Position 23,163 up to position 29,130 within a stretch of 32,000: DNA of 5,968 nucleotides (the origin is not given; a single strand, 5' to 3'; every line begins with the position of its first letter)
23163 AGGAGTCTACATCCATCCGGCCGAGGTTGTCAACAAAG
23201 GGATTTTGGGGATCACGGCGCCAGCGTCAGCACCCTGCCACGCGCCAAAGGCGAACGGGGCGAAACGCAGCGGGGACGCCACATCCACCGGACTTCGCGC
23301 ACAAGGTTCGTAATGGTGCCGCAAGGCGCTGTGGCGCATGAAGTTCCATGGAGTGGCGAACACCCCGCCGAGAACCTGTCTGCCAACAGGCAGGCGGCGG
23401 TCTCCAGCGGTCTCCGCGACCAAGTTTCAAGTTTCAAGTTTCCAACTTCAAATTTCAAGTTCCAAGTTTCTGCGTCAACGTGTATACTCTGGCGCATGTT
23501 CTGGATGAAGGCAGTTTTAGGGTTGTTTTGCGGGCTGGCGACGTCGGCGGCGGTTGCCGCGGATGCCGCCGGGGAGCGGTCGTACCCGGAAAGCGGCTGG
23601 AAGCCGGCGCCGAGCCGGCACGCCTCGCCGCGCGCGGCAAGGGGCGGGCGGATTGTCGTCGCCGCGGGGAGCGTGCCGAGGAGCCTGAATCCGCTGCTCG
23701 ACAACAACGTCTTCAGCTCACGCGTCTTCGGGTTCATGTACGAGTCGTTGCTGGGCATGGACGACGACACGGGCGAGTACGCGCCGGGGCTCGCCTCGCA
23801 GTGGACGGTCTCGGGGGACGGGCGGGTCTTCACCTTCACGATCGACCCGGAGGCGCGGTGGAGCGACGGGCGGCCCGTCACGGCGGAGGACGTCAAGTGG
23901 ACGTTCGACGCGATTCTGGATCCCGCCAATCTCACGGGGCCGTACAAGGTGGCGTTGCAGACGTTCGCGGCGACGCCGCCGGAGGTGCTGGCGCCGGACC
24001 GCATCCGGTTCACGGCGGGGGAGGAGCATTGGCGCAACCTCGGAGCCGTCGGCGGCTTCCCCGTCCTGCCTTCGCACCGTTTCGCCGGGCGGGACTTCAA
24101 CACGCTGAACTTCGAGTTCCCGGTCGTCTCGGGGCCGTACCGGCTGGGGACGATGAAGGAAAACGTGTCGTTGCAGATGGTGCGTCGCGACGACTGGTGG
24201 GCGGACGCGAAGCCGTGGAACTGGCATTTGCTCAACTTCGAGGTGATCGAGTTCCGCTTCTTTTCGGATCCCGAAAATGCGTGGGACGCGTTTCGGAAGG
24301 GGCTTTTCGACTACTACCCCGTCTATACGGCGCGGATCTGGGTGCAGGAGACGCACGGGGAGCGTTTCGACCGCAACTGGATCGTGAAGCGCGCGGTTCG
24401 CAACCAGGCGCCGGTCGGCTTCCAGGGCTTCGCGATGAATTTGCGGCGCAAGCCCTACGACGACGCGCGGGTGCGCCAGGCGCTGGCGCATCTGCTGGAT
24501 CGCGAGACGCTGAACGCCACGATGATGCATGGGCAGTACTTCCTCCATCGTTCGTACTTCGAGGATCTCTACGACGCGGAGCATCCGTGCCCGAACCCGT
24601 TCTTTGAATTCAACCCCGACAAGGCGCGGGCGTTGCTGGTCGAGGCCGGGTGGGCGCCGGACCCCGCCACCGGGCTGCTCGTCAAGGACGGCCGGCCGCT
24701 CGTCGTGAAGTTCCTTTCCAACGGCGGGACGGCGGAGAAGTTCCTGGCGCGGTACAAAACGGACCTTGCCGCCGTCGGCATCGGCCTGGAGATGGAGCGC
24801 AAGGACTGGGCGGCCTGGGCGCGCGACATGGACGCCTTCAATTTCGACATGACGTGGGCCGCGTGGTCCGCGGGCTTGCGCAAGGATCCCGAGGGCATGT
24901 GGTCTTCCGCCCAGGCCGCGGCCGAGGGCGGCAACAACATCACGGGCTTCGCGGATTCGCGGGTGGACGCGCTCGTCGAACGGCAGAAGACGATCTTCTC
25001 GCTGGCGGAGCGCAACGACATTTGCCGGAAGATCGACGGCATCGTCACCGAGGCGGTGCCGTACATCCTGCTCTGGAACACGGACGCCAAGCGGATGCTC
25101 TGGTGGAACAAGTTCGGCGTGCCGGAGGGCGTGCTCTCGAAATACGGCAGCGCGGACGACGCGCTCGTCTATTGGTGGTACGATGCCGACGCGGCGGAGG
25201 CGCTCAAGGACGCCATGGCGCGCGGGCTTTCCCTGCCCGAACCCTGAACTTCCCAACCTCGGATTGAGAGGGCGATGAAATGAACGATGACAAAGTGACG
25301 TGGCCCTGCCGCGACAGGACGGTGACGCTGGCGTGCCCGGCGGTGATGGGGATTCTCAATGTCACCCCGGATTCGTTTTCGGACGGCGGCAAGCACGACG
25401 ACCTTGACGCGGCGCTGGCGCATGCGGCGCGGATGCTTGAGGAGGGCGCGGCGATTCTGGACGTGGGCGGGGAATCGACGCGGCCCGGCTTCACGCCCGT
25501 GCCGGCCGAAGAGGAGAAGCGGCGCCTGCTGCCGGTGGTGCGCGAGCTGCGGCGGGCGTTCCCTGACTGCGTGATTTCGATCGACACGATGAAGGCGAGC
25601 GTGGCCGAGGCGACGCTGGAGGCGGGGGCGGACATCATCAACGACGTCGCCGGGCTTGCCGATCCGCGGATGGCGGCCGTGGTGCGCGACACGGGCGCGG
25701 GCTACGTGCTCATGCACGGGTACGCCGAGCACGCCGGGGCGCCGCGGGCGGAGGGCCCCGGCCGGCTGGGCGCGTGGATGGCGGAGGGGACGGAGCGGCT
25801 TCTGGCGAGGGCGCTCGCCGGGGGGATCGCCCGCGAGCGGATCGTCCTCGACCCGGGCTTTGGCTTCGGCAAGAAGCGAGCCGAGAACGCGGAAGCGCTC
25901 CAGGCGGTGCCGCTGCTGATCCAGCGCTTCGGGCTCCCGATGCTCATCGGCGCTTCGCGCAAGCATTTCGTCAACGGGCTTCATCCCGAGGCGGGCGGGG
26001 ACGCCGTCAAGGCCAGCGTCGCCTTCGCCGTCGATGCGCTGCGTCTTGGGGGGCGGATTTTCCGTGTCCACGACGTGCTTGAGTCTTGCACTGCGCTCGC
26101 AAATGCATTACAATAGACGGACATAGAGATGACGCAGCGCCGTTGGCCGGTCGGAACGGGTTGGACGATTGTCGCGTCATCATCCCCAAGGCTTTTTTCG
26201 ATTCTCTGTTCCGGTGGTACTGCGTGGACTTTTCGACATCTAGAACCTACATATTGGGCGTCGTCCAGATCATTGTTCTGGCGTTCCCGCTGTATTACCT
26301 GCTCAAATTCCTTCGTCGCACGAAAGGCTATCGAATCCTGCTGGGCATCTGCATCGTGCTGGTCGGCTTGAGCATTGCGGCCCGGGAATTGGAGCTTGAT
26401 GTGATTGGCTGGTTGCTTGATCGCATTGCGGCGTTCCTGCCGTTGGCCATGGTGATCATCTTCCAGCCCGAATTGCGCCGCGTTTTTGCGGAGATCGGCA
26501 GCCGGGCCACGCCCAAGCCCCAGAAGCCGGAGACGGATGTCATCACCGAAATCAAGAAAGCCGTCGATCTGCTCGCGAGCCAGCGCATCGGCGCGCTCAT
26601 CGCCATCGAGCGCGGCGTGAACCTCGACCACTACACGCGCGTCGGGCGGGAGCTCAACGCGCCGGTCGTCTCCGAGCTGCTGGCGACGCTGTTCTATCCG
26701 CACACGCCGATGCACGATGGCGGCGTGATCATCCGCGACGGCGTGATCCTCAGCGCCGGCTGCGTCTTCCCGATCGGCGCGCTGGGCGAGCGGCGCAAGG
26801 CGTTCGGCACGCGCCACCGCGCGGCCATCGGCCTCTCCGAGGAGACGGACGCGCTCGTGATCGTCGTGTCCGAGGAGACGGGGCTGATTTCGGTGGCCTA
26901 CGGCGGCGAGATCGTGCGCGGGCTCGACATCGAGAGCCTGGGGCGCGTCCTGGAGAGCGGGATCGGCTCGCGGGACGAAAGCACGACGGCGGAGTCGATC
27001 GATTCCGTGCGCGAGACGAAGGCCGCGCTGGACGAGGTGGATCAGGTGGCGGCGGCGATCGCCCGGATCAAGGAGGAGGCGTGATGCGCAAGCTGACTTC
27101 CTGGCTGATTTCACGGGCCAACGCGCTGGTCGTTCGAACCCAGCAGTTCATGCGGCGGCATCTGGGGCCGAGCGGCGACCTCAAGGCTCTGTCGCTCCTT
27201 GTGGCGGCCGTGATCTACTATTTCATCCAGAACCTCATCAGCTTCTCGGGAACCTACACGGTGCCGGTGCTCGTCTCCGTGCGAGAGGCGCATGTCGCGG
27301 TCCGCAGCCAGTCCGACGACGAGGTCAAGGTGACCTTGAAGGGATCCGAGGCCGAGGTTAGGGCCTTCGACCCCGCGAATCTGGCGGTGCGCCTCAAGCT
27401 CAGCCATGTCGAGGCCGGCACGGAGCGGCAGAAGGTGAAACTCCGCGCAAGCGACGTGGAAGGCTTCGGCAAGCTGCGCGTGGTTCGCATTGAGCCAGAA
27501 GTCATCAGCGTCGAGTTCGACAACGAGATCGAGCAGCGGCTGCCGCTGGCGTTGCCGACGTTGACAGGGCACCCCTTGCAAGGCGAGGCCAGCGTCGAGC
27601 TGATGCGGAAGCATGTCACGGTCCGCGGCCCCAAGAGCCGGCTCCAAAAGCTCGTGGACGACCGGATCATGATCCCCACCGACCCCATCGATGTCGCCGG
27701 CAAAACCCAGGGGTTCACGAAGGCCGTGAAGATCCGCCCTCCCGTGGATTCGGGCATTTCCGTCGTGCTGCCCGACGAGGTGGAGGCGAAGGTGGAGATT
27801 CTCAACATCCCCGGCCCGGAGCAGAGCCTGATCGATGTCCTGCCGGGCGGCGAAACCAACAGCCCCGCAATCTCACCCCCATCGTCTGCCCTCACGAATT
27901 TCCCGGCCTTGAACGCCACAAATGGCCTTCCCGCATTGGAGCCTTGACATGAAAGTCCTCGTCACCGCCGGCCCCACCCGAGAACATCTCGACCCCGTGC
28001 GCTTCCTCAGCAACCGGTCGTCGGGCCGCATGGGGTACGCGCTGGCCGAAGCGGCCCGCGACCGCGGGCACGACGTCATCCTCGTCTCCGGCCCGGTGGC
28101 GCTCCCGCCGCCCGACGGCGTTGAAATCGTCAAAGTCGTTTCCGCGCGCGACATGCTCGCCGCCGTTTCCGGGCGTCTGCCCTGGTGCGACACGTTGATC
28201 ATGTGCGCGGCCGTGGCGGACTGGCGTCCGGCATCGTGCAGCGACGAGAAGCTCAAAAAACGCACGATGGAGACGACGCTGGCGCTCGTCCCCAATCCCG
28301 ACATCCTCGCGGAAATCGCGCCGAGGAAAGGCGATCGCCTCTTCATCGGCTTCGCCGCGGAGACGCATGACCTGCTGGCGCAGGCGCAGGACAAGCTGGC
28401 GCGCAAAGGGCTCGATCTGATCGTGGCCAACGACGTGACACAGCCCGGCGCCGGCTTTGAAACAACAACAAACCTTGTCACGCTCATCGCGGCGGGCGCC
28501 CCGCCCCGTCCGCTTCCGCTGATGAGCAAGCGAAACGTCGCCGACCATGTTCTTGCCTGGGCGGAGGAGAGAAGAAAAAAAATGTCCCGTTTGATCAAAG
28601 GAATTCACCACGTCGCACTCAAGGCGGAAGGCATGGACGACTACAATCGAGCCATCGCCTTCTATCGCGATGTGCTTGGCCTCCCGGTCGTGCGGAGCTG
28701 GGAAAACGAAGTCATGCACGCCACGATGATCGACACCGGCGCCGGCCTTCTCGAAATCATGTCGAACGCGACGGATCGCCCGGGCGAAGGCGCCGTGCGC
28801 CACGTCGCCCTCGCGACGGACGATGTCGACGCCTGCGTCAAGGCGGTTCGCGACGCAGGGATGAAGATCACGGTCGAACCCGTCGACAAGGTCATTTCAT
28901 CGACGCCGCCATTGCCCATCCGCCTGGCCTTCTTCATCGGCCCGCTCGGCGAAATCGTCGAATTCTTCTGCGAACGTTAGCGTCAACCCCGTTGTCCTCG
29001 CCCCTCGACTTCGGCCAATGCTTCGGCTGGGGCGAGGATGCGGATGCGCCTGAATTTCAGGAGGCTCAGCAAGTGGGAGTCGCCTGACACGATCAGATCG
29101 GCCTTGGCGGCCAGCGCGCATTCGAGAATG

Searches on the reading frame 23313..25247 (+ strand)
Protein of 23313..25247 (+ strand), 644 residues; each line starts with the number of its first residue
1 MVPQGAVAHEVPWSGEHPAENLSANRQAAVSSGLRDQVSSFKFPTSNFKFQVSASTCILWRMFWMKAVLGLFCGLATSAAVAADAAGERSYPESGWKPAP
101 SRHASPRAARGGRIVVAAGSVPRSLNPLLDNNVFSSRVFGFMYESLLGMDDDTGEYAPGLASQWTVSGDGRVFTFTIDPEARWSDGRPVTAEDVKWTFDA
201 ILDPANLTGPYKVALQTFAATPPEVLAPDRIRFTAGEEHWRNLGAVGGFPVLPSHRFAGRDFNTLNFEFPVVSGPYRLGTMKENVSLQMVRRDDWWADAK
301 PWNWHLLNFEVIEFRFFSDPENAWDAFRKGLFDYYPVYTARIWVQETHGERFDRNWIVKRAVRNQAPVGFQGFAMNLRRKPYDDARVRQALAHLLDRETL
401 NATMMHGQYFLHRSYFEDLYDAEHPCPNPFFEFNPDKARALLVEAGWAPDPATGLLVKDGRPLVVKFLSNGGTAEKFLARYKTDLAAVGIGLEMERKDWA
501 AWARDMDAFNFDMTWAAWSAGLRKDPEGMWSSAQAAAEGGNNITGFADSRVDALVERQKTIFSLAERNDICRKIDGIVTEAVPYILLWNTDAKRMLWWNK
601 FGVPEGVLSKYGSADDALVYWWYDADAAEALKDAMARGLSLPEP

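Call 19: search_protein_families(library=pfam, proteins=[window:23313-25247:+], max_evalue=0.001)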
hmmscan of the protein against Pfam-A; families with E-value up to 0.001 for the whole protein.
window:23313-25247:+ (644 aa): 1 family
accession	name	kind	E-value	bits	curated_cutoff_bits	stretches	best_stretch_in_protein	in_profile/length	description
PF00496.27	SBP_bac_5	-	6e-65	220.2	32.4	1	155-534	1-362/368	Bacterial extracellular solute-binding proteins, family 5 Middle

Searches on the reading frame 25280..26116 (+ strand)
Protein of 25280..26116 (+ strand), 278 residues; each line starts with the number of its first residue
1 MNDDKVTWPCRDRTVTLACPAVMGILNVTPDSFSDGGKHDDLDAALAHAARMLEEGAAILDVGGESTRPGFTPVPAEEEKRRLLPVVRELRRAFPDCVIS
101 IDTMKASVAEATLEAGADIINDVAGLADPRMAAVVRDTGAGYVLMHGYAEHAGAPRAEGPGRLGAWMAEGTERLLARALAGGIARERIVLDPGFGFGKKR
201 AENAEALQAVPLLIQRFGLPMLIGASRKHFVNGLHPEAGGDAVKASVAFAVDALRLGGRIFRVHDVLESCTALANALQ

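Call 19: search_protein_families(library=pfam, proteins=[window:25280-26116:+], max_evalue=0.001)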
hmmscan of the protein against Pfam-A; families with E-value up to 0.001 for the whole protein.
window:25280-26116:+ (278 aa): 1 family
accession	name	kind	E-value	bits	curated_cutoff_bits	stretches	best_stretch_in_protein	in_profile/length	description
PF00809.28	Pterin_bind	-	1.5e-68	231.5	25.5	1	23-264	1-244/244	Pterin binding enzyme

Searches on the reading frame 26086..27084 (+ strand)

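Call 19: search_protein_families(library=pfam, proteins=[window:26086-27084:+], max_evalue=0.001)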
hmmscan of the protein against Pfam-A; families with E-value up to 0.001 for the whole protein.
window:26086-27084:+ (332 aa): 2 families
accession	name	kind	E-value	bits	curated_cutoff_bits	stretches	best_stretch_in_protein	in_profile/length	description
PF02457.21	DAC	-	5.2e-38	129.7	27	1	158-275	2-118/119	DisA bacterial checkpoint controller nucleotide-binding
PF19293.4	CdaA_N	-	1.4e-09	38.5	23.8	1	57-129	8-80/81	CdaA N-terminal transmembrane domain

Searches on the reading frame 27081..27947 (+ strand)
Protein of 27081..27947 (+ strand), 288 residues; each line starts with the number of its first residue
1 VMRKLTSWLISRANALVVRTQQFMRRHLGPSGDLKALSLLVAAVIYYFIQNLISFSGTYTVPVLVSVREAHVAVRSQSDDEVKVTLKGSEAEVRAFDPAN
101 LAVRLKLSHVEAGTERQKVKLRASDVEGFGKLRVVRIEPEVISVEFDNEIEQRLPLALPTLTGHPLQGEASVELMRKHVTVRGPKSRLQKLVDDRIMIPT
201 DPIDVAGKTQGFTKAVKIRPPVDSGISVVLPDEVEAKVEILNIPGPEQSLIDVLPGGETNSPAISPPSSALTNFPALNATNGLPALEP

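Call 19: search_protein_families(library=pfam, proteins=[window:27081-27947:+], max_evalue=0.001)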
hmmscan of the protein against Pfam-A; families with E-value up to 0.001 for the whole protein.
window:27081-27947:+ (288 aa): 1 family
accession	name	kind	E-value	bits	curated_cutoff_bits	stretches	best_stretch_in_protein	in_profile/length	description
PF07949.17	YbbR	-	4e-09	37.1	22.3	1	61-129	1-71/81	YbbR-like protein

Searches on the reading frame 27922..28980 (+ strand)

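Call 19: search_protein_families(library=pfam, proteins=[window:27922-28980:+], max_evalue=0.001)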
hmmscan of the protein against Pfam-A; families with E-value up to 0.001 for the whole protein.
window:27922-28980:+ (352 aa): 4 families
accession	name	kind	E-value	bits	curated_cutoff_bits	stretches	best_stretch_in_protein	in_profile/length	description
PF04127.22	DFP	-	3.3e-71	239.4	22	1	10-189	4-186/186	DNA/pantothenate metabolism flavoprotein C-terminal domain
PF00903.31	Glyoxalase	-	3.4e-15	56.9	20.6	1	228-324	2-103/121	Glyoxalase/Bleomycin resistance protein/Dioxygenase superfamily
PF13669.12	Glyoxalase_4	-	5e-07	30.4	27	1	230-321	2-98/109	Glyoxalase/Bleomycin resistance protein/Dioxygenase superfamily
PF18029.7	Glyoxalase_6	-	0.00019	22.5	23.6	1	239-313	7-80/106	Glyoxalase-like domain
